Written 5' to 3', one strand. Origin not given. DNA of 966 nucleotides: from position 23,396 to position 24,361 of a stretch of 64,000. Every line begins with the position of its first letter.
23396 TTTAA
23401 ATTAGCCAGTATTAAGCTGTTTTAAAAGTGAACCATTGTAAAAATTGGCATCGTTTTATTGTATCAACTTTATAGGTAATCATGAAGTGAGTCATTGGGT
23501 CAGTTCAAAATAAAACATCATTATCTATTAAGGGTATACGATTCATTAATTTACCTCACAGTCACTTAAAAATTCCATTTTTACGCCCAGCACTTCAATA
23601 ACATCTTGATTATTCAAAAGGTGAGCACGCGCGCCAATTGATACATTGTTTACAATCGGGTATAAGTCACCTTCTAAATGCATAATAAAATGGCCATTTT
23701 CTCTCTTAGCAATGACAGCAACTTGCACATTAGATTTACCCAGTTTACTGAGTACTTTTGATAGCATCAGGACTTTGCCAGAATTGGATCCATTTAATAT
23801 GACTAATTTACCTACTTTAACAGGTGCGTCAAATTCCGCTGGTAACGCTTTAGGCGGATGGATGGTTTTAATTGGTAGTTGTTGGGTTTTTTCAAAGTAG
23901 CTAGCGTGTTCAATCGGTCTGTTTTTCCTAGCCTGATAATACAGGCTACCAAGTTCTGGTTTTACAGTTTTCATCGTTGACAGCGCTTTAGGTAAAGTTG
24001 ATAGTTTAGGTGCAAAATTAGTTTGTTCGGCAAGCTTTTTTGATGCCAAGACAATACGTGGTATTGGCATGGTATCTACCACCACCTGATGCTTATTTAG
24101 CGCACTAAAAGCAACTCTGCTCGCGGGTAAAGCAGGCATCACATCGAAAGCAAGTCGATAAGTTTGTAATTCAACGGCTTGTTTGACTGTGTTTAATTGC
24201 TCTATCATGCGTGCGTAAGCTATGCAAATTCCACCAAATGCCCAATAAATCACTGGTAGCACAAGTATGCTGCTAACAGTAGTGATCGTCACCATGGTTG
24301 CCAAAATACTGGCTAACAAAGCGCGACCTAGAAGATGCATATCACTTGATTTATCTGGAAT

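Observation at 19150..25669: AT-rich three-gene module of an FHA-tailed Wzy/ligase-like protein, its paralog and a secreted clan GH-A glycosidase, with no other polysaccharide machinery nearby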

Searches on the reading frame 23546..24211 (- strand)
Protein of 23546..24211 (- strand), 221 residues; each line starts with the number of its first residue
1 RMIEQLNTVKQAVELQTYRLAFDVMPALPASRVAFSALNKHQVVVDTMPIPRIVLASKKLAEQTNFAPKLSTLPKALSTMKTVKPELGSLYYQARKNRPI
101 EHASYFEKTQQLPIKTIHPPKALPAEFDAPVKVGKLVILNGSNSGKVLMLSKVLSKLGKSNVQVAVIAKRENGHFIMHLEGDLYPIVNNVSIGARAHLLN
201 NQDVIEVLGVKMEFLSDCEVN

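Call 22: search_solved_structures(query=A2, max_evalue=10, show_alignments=3)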
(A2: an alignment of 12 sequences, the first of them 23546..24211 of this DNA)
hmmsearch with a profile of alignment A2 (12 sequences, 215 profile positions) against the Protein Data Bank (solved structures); distinct sequences matched with E-value up to 10: 2.
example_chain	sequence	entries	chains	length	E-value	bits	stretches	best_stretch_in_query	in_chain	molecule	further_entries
9lwa_C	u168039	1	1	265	0.59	13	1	150-189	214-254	Major tail protein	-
6xu6_CE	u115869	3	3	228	0.71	12.7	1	94-150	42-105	Ribosomal protein L6, isoform A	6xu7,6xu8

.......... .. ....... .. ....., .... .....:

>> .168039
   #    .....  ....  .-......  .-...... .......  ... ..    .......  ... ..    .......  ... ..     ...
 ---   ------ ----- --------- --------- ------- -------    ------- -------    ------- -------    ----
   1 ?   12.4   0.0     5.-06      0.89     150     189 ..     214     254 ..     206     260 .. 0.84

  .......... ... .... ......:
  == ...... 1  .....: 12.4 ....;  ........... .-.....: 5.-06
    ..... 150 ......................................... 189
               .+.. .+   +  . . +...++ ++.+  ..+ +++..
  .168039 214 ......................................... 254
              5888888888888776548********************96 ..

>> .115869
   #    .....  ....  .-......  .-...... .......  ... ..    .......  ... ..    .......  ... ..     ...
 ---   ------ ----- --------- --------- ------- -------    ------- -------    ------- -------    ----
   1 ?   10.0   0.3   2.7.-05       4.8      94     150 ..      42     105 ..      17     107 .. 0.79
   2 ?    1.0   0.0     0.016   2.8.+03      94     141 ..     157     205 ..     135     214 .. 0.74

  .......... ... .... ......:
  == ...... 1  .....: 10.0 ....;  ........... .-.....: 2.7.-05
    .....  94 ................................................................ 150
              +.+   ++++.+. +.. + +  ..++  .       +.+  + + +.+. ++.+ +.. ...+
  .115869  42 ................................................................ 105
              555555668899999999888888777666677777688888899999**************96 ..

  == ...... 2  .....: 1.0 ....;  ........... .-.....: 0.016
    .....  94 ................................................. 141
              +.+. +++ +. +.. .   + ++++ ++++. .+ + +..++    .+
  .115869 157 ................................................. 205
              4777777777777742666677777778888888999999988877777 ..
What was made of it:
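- Tried and rejected: A profile search of the tail against PDB sequences gave only chance hits (call 22).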

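Call 23: search_protein_families(library=pfam, alignment_id=A2, max_evalue=10)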
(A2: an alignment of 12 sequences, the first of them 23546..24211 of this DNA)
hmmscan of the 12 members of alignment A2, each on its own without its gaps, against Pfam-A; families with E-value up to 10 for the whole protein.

A. member 1, window:23546-24211:- (221 aa): 2 families
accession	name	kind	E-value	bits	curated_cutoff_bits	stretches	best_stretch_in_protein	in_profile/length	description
PF03205.20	MobB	-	0.032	14.6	26.6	1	137-182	3-48/133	Molybdopterin guanine dinucleotide synthesis protein B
PF19990.4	DUF6426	-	0.25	11.4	25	1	42-105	39-100/203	Family of unknown function (DUF6426)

B. families by the number of members that match (of 12 scanned): 8 families
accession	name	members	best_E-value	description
PF00498.31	FHA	5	0.0037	FHA domain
PF16697.10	Yop-YscD_cpl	4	0.039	Inner membrane component of T3SS, cytoplasmic domain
PF19412.4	DUF5982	1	0.01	Domain of unknown function (DUF5982)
PF03205.20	MobB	1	0.032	Molybdopterin guanine dinucleotide synthesis protein B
PF22749.2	Arb2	1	0.066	Arb2 domain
PF04947.19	Pox_VLTF3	1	0.072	Poxvirus Late Transcription Factor VLTF3 like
PF13477.12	Glyco_trans_4_2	1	0.17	Glycosyl transferase 4-like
PF19990.4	DUF6426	1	0.25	Family of unknown function (DUF6426)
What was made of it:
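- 23564..23812 (-): Degenerate FHA-fold domain at the C-terminus of the tail (aa ~620-702). No Pfam FHA hit for this copy; weak hits in 5 of 12 homologs (call 23).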

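Call 28: predict_structure(alignment_id=A2)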
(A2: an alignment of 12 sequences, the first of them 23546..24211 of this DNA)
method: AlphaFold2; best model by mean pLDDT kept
length: 221 residues; sequences in the alignment: 12
mean_pLDDT: 65.1   pTM: 0.39
mean pLDDT of the five models: 65.1, 64.9, 61.0, 59.9, 49.3
residues with pLDDT >= 90: 29; 70-90: 55; 50-70: 89; < 50: 48
segments of 3 or more residues with pLDDT < 50: 32-36, 41-44, 58-67, 69-73, 78-80, 126-128, 219-221
pLDDT, mean of each block of 10 residues (from residue 1): 62 69 53 48 50 51 41 44 56 57 53 54 52 82 84 65 80 87 90 89 91 77 35
secondary structure, 60 per line:
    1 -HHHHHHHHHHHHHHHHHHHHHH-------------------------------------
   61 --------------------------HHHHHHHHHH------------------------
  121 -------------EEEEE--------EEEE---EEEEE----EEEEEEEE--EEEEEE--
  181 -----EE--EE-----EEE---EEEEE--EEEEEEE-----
elements in order: H2-23 H87-96 E134-138 E147-150 E154-158 E163-170 E173-178 E197-199 E203-207 E210-216
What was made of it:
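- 24035..24172 (-): Conserved juxtamembrane tail segment (aa ~500-545; consensus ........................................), function unknown. Low pLDDT in the AF2 model (call 28).
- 23564..23812 (-): AF2 pLDDT 80-91 (call 28).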

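Call 32: fold_search(model_id=the predicted structure, library=pdb)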
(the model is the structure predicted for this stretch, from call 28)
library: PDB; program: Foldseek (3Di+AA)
matches with E <= 10: 359; with E <= 0.001: 29
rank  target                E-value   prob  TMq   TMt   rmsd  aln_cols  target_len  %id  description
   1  6i2p_E                8.4e-06  1.00  0.34  0.69   2.3        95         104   18  Crystal structure of the Mycobacterium tuberculosis PknB kinase domain (L33E mutant) in complex with its substrate Gar (released 2019-05-22)
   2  8p5x_G                8.9e-06  1.00  0.35  0.72   2.4        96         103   18  Single particle cryo-EM structure of the complex between Corynebacterium glutamicum homohexameric 2-oxoglutarate dehyd (released 2023-08-16)
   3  6i2p_D                2.1e-05  1.00  0.34  0.64   2.3        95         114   18  Crystal structure of the Mycobacterium tuberculosis PknB kinase domain (L33E mutant) in complex with its substrate Gar (released 2019-05-22)
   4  7rj3_A                2.6e-05  1.00  0.34  0.70   2.5        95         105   18  Crystal Structure of the Forkhead Associated (FHA) Domain of the Glycogen Accumulation Regulator (GarA) from Mycobacte (released 2021-07-28)
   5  6i2r_B                2.9e-05  1.00  0.34  0.77   2.4        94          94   17  Crystal structure of the SucA domain of Mycobacterium smegmatis KGD (alpha-ketoglutarate decarboxylase), mutant R802A, (released 2019-05-22)
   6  6i2q_B                4.0e-05  1.00  0.34  0.75   2.2        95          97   17  Crystal structure of the wild-type SucA domain of Mycobacterium smegmatis KGD (alpha-ketoglutarate decarboxylase), in  (released 2019-05-22)
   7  4qcj                  5.3e-05  1.00  0.35  0.74   2.9        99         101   18  Crystal Structure of OdhI from Corynebacterium glutamicum (released 2014-07-02)
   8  7rj3_C                5.6e-05  1.00  0.34  0.72   2.4        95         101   18  Crystal Structure of the Forkhead Associated (FHA) Domain of the Glycogen Accumulation Regulator (GarA) from Mycobacte (released 2021-07-28)
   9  6hc0_D                6.3e-05  1.00  0.33  0.67   2.9        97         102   20  Bdellovibrio bacteriovorus DgcB FHA domain, tail complex (released 2019-08-28)
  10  8p5r_G                7.4e-05  1.00  0.34  0.73   2.3        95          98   17  Crystal structure of full-length, homohexameric 2-oxoglutarate dehydrogenase KGD from Mycobacterium smegmatis in compl (released 2023-08-16)
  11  6hbz_B                8.3e-05  1.00  0.33  0.28   2.7        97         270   21  Bdellovibrio bacteriovorus DgcB Full-length (released 2019-08-28)
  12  7rj3_B                8.8e-05  1.00  0.35  0.70   3.3       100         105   18  Crystal Structure of the Forkhead Associated (FHA) Domain of the Glycogen Accumulation Regulator (GarA) from Mycobacte (released 2021-07-28)
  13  6hbz_A                1.8e-04  1.00  0.35  0.29   2.0        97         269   23  Bdellovibrio bacteriovorus DgcB Full-length (released 2019-08-28)
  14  6hc0_C                1.9e-04  1.00  0.33  0.67   2.8        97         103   21  Bdellovibrio bacteriovorus DgcB FHA domain, tail complex (released 2019-08-28)
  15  1r21_MODEL_1_A        1.9e-04  1.00  0.34  0.70   2.9        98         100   17  Solution Structure of human Ki67 FHA Domain (released 2003-12-30)
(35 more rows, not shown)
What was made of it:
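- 23564..23812 (-): Foldseek top hits are GarA, OdhI, DgcB and Ki67 FHA domains: probability 1.00, TM on target 0.64-0.77 (0.28-0.29 against the full-length DgcB chains), rmsd 1.8-3.3 Å (call 32).
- On FHA domain (PF00498): Foldseek probability 1.00 to GarA, OdhI, DgcB and Ki67 FHA domains; TM on target 0.64-0.77 (0.28-0.29 against the full-length DgcB chains) (call 32)
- The tail has an FHA fold (call 32).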

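Call 61: search_protein_representatives(alignment_id=A2)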
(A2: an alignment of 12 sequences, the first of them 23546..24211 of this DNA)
Query: 12 sequences, 215 profile positions. Proteins with E-value up to 0.001 (for the whole library): 1329; up to 1e-10: 790; up to 1e-30: 29. The best 150 are listed.
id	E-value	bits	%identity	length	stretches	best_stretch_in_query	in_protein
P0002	4.3e-96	337.1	-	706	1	1-214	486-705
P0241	9.2e-73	260.8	-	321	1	2-212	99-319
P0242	6.8e-71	254.7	-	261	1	3-213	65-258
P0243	3.9e-38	147.6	-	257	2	116-212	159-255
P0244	1.4e-37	145.8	-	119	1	117-212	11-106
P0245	9.4e-37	143.1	-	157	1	93-212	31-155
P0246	1.6e-36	142.4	-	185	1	100-212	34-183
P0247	3.7e-35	137.9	-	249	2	117-212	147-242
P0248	4.4e-35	137.6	-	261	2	123-212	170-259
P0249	1.9e-33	132.3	-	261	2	75-211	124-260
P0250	3.9e-33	131.3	-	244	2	103-212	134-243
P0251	5.0e-33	130.9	-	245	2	127-212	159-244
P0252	1.5e-32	129.4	-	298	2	116-212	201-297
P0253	2.5e-32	128.7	-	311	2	104-211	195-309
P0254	3.3e-32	128.3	-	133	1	119-212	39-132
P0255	4.0e-32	128.0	-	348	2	127-211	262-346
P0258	7.9e-32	127.0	-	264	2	109-211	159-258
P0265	7.5e-31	123.8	-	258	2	123-211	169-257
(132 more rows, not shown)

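Call 64: search_protein_families(library=ncbifam, proteins=[P0243, P0250, P0255, P0258, P0265], max_evalue=0.01)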
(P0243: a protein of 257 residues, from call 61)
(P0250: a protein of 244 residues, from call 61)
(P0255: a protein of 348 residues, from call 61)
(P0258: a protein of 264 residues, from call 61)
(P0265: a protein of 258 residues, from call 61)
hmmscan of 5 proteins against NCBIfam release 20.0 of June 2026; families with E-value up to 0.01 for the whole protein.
P0243 (257 aa): 7 families
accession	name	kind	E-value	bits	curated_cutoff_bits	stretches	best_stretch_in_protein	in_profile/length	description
NF041660.2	oxygluDhInhib_OdhI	equivalog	1.3e-17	63.9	200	1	14-93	49-128/130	oxoglutarate dehydrogenase inhibitor Odhl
NF049868.1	FhaB_Rv0019c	equivalog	4.5e-17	62.5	125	1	14-90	79-156/158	FHA domain-containing protein FhaB/FipA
TIGR03354.1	VI_FHA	hypoth_equivalog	1.4e-13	51.4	120.25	1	11-156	14-165/420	type VI secretion system-associated FHA domain protein TagH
NF052573.1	HisKinEspAMyxo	equivalog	1.8e-08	32.9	1400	1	15-87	40-113/755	serine histidine kinase EspA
NF033760.1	gliding_GltG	equivalog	3e-08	32.7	650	1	25-172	28-177/650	adventurous gliding motility protein GltG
TIGR02500.1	type_III_yscD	equivalog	0.00084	18.4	86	0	174-205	3-33/413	type III secretion system inner membrane ring subunit SctD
NF052403.1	ESX1TransRegEspM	equivalog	0.0072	15.2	550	0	19-87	27-94/367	ESX-1 type VII secretion system transcriptional regulator EspM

P0250 (244 aa): 6 families
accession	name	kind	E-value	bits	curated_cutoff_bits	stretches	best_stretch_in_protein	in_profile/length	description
NF049868.1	FhaB_Rv0019c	equivalog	6.3e-15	55.6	125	1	13-87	78-153/158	FHA domain-containing protein FhaB/FipA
NF041660.2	oxygluDhInhib_OdhI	equivalog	1.1e-13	51.2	200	1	17-94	52-129/130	oxoglutarate dehydrogenase inhibitor Odhl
TIGR03354.1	VI_FHA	hypoth_equivalog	1.9e-10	41.2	120.25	1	18-154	21-156/420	type VI secretion system-associated FHA domain protein TagH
NF033760.1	gliding_GltG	equivalog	8.5e-10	37.8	650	1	20-160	23-161/650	adventurous gliding motility protein GltG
NF052573.1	HisKinEspAMyxo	equivalog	8.9e-09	33.9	1400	1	8-87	33-113/755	serine histidine kinase EspA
NF052403.1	ESX1TransRegEspM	equivalog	0.0012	17.8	550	1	14-87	22-94/367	ESX-1 type VII secretion system transcriptional regulator EspM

P0255 (348 aa): 6 families
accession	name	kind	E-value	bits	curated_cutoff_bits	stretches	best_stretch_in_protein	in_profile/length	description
NF041660.2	oxygluDhInhib_OdhI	equivalog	7.8e-14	51.7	200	1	17-92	52-127/130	oxoglutarate dehydrogenase inhibitor Odhl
NF049868.1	FhaB_Rv0019c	equivalog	1.7e-13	50.9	125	1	10-87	75-153/158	FHA domain-containing protein FhaB/FipA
TIGR03354.1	VI_FHA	hypoth_equivalog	1.3e-08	35.1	120.25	1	15-92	18-101/420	type VI secretion system-associated FHA domain protein TagH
NF052573.1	HisKinEspAMyxo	equivalog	5e-08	31.5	1400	1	8-87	33-113/755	serine histidine kinase EspA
NF033760.1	gliding_GltG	equivalog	3.3e-06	25.9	650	1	23-97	26-101/650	adventurous gliding motility protein GltG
NF052403.1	ESX1TransRegEspM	equivalog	0.0034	16.3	550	1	14-87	22-94/367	ESX-1 type VII secretion system transcriptional regulator EspM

P0258 (264 aa): 6 families
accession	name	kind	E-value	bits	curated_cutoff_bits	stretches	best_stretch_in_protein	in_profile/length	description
NF049868.1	FhaB_Rv0019c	equivalog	4.5e-18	65.8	125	1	17-91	82-156/158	FHA domain-containing protein FhaB/FipA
TIGR03354.1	VI_FHA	hypoth_equivalog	3e-12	47.1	120.25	1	18-95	21-103/420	type VI secretion system-associated FHA domain protein TagH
NF041660.2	oxygluDhInhib_OdhI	equivalog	8.8e-12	45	200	1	21-95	55-129/130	oxoglutarate dehydrogenase inhibitor Odhl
NF033760.1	gliding_GltG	equivalog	1.1e-11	44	650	1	11-109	14-112/650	adventurous gliding motility protein GltG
NF052573.1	HisKinEspAMyxo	equivalog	4.7e-10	38.1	1400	1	17-89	42-114/755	serine histidine kinase EspA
NF052403.1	ESX1TransRegEspM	equivalog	0.0006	18.8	550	1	20-88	27-94/367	ESX-1 type VII secretion system transcriptional regulator EspM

P0265 (258 aa): 5 families
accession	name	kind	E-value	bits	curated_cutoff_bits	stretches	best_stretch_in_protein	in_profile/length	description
NF041660.2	oxygluDhInhib_OdhI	equivalog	4.2e-19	68.7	200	1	13-93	48-128/130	oxoglutarate dehydrogenase inhibitor Odhl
NF049868.1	FhaB_Rv0019c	equivalog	7.1e-17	61.9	125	1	3-89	68-155/158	FHA domain-containing protein FhaB/FipA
TIGR03354.1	VI_FHA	hypoth_equivalog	4.3e-12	46.6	120.25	1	15-150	18-157/420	type VI secretion system-associated FHA domain protein TagH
NF052573.1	HisKinEspAMyxo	equivalog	4.1e-09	35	1400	1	15-87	40-113/755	serine histidine kinase EspA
NF033760.1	gliding_GltG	equivalog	1.7e-06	26.9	650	1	17-108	20-112/650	adventurous gliding motility protein GltG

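Call 65: find_encoding_contigs(protein=P0243, flank=10000, max_places=3)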
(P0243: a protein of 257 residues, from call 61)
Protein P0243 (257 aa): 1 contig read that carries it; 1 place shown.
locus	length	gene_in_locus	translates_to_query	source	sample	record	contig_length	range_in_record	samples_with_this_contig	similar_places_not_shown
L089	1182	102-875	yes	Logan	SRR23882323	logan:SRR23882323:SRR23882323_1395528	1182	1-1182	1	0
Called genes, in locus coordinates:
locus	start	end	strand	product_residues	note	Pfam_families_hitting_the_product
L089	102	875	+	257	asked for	PF16697:Yop-YscD_cpl, PF00498:FHA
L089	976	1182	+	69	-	?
